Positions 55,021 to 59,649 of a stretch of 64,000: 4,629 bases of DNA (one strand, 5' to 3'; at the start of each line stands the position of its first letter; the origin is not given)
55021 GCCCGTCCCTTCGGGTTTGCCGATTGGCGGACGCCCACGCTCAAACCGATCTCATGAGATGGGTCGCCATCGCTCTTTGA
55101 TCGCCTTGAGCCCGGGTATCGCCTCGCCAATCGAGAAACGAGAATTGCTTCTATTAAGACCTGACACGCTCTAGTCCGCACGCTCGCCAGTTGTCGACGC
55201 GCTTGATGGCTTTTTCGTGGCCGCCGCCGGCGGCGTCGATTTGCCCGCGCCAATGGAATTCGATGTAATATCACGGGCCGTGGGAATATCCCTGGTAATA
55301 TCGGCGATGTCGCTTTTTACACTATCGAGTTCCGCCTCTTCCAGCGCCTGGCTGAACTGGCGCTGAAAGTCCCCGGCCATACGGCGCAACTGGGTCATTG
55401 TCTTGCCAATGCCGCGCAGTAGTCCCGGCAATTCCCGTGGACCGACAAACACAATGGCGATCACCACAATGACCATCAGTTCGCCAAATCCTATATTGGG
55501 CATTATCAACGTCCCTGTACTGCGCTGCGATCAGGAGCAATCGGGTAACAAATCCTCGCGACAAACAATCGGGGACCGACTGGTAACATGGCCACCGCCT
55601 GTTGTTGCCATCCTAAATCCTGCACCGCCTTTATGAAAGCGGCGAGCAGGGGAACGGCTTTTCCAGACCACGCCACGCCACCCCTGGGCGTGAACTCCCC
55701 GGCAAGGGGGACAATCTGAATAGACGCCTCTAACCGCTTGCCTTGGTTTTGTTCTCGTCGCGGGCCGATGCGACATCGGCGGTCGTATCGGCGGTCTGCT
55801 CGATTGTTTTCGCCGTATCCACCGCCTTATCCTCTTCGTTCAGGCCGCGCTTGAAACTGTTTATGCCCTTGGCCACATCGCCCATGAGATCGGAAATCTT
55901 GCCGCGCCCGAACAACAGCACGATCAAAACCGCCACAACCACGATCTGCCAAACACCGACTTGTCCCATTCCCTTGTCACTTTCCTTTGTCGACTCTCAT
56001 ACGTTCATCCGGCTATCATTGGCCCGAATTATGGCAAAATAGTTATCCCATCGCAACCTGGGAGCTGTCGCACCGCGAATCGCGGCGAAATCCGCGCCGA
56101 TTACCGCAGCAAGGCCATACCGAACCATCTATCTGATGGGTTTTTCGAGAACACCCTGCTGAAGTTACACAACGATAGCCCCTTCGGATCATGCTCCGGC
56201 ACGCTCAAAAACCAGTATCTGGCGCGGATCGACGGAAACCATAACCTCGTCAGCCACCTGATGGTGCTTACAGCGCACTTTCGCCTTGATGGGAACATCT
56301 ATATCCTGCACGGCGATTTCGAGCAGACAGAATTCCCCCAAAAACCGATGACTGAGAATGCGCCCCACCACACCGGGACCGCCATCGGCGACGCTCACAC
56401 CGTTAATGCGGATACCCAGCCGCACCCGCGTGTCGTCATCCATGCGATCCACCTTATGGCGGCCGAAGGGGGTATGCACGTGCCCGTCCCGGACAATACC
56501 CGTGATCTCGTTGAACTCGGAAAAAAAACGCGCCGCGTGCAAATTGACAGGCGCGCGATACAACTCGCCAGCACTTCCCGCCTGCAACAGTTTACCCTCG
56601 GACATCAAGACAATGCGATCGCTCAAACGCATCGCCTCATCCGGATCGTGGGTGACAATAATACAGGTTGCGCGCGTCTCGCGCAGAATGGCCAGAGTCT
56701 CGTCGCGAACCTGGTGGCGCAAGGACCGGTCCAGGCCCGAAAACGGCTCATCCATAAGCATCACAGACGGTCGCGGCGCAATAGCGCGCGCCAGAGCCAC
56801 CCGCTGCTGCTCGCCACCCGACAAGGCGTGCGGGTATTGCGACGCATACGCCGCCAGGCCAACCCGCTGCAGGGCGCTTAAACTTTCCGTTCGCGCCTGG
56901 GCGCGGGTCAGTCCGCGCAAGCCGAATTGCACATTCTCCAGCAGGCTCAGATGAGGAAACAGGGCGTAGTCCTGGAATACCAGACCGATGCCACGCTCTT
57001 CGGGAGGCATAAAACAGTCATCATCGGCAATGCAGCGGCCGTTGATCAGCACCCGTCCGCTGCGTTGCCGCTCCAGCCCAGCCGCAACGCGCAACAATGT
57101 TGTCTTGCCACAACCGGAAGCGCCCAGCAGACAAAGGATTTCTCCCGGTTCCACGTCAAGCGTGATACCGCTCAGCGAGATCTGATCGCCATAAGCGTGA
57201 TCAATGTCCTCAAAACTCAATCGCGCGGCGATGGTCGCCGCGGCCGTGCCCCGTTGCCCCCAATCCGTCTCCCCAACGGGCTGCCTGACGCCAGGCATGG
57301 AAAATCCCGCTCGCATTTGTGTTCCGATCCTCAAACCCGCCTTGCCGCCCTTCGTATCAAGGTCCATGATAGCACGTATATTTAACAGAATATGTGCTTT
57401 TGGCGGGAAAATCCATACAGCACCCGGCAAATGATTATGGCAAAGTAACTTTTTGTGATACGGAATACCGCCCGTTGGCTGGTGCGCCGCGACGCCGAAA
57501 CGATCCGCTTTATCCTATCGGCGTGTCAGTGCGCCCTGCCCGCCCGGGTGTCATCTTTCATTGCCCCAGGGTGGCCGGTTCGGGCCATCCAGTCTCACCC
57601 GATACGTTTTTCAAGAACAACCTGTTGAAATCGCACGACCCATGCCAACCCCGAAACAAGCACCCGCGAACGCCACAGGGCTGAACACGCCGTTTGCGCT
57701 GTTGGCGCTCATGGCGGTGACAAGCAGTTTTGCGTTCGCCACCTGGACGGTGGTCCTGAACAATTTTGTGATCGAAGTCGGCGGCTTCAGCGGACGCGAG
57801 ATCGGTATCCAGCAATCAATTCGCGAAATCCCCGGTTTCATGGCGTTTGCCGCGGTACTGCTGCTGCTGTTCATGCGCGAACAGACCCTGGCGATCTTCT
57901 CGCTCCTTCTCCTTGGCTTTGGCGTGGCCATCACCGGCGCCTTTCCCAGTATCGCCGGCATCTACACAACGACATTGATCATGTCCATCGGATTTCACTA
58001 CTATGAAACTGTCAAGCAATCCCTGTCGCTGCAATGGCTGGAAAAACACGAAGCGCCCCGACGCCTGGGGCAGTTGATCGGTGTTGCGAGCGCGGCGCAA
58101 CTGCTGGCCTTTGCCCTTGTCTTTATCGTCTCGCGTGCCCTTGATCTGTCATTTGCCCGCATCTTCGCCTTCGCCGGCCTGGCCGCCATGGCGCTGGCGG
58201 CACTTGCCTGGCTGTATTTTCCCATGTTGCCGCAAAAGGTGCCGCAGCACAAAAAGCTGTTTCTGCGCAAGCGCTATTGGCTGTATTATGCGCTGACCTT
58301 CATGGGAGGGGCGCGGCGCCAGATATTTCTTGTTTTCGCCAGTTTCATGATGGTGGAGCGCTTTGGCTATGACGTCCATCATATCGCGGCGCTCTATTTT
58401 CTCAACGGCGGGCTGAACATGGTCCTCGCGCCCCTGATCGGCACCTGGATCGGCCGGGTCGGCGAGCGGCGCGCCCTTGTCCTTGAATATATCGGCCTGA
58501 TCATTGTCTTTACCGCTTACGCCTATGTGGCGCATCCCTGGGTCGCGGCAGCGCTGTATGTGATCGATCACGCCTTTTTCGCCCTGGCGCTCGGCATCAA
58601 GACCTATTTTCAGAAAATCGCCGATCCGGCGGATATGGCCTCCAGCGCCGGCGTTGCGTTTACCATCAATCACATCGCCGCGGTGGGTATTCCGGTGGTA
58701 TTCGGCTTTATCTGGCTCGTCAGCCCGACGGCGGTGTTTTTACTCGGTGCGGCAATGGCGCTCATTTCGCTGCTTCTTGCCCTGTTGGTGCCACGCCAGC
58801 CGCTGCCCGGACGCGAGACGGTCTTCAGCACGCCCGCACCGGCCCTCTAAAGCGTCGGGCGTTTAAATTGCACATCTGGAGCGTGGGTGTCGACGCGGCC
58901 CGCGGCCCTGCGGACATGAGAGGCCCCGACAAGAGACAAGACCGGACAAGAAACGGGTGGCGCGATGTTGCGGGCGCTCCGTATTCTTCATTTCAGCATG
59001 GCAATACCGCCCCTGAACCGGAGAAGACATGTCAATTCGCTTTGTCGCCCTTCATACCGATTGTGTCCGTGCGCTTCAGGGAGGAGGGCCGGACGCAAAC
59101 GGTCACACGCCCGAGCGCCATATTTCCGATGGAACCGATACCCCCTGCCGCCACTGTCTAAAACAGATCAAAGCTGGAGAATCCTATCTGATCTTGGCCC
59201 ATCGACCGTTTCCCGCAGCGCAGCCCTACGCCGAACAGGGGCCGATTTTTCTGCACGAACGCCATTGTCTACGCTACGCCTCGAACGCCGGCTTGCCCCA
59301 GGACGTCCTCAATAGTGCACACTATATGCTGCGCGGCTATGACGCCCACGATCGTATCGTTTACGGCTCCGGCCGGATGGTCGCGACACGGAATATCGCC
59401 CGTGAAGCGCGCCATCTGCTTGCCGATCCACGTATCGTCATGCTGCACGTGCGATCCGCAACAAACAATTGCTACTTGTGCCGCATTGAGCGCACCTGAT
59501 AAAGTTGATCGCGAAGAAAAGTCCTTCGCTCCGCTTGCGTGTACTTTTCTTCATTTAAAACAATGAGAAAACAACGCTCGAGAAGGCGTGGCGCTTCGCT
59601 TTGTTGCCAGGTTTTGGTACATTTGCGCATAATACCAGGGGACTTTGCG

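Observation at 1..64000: Intergenic space is saturated with at least six families of nested palindromic MITE-like elements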

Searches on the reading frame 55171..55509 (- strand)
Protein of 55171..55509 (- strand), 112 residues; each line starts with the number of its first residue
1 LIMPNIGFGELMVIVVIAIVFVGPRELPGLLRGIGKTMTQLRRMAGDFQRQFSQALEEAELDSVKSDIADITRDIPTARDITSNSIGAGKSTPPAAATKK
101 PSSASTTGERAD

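Call 50: search_protein_families(library=pfam, proteins=[window:55171-55509:-], max_evalue=0.00001)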
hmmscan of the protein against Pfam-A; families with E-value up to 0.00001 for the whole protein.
window:55171-55509:- (112 aa): 1 family
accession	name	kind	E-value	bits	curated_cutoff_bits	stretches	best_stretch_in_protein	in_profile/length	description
PF02416.21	TatA_B_E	-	5.2e-06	26.1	21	0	6-43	1-38/53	mttA/Hcf106 family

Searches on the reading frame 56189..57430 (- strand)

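Call 50: search_protein_families(library=pfam, proteins=[window:56189-57430:-], max_evalue=0.00001)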
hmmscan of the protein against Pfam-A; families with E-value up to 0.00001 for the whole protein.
window:56189-57430:- (413 aa): 2 families
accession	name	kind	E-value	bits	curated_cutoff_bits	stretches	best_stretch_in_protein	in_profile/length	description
PF00005.33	ABC_tran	-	4.1e-32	112.1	25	1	86-230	1-136/137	ABC transporter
PF13304.12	AAA_21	-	2.1e-08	35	27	0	200-263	235-300/304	AAA domain, putative AbiEii toxin, Type IV TA system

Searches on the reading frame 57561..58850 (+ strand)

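Call 50: search_protein_families(library=pfam, proteins=[window:57561-58850:+], max_evalue=0.00001)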
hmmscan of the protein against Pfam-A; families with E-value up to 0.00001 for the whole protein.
window:57561-58850:+ (429 aa): 1 family
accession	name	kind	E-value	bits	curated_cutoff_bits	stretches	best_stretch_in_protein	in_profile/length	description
PF07690.21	MFS_1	-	4.6e-14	52.5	33.4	1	49-375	2-344/347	Major Facilitator Superfamily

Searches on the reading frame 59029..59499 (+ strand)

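Call 50: search_protein_families(library=pfam, proteins=[window:59029-59499:+], max_evalue=0.00001)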
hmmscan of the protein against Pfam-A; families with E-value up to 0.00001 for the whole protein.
window:59029-59499:+ (156 aa): 1 family
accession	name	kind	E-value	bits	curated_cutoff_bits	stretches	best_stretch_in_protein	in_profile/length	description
PF06718.16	DUF1203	-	1.9e-35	122.1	27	1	38-155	2-116/116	Protein of unknown function (DUF1203)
